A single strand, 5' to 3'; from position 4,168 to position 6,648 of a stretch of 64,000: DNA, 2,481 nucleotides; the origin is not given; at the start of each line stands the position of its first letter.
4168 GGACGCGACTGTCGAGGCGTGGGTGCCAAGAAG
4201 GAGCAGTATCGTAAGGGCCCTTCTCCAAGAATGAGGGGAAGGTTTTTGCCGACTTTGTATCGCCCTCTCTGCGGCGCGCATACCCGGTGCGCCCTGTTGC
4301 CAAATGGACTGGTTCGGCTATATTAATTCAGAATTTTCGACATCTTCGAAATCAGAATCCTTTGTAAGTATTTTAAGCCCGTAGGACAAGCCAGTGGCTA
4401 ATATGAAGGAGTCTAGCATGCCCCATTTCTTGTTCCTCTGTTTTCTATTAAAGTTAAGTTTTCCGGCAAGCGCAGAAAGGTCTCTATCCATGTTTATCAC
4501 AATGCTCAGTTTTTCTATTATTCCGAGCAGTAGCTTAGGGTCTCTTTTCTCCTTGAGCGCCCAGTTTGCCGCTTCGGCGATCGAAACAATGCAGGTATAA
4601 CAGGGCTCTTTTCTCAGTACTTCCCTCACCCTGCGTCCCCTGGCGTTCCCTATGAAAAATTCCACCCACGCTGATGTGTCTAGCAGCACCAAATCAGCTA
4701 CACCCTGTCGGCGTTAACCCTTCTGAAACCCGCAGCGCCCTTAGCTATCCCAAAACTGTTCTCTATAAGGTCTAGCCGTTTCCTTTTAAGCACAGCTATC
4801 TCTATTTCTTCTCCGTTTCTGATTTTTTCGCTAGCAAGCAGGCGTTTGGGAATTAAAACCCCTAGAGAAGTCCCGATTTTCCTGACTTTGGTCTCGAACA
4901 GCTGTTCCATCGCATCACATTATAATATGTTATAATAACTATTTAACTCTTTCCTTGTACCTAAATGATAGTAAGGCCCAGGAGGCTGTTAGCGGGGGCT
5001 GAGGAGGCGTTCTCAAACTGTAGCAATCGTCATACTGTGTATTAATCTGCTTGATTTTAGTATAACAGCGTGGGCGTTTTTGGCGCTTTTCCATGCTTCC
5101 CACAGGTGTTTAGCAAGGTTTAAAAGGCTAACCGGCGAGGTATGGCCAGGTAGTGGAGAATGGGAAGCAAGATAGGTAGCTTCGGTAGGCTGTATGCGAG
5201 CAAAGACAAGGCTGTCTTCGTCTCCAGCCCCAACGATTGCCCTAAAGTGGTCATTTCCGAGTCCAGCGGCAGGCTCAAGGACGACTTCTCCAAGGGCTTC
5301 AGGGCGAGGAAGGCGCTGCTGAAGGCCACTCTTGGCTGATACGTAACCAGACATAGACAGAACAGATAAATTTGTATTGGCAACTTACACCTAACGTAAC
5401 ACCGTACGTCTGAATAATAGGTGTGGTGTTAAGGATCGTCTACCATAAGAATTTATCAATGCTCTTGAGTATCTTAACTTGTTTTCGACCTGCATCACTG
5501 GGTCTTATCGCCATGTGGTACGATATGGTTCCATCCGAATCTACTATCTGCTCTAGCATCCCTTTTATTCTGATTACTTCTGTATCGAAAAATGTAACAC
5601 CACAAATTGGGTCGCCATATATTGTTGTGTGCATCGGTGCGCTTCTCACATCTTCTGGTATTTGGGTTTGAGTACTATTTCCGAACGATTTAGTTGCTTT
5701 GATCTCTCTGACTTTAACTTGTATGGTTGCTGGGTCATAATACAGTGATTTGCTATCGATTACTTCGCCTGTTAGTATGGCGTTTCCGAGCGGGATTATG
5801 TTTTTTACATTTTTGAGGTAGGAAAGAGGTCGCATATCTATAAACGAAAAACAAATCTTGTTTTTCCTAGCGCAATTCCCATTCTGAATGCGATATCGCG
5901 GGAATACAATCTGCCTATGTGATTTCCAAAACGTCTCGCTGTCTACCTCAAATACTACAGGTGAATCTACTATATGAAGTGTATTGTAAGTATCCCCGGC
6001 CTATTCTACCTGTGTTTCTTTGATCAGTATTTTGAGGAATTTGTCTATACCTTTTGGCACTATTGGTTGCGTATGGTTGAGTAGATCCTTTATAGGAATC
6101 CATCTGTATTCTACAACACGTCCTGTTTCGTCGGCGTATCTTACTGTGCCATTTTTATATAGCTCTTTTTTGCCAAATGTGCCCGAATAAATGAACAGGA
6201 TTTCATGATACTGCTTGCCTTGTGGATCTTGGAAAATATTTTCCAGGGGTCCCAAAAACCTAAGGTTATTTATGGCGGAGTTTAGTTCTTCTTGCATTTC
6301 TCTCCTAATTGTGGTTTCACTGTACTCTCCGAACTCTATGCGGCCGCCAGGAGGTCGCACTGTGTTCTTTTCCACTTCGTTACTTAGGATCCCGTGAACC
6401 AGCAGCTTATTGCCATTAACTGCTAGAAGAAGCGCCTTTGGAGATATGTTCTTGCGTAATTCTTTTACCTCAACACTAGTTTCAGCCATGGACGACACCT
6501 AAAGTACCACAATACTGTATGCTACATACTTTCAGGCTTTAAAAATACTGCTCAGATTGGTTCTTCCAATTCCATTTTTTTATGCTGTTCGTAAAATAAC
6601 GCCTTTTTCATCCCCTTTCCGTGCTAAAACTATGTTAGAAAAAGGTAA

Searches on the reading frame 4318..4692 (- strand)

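Call 8: search_protein_families(library=pfam, proteins=[window:4318-4692:-], max_evalue=0.1)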
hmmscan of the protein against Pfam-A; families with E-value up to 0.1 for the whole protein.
window:4318-4692:- (124 aa): 1 family
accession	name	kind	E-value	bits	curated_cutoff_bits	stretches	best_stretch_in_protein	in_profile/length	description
PF01850.27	PIN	-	1.4e-13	51.9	23.6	1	2-119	1-118/120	PIN domain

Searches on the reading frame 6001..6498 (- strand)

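Call 63: search_protein_families(library=pfam, proteins=[window:6001-6498:-], max_evalue=0.1)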
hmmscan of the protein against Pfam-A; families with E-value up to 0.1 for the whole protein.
window:6001-6498:- (165 aa): 1 family
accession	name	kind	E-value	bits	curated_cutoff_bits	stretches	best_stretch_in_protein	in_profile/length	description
PF00293.34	NUDIX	-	6.1e-12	46.1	21.1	1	32-142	18-121/134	NUDIX domain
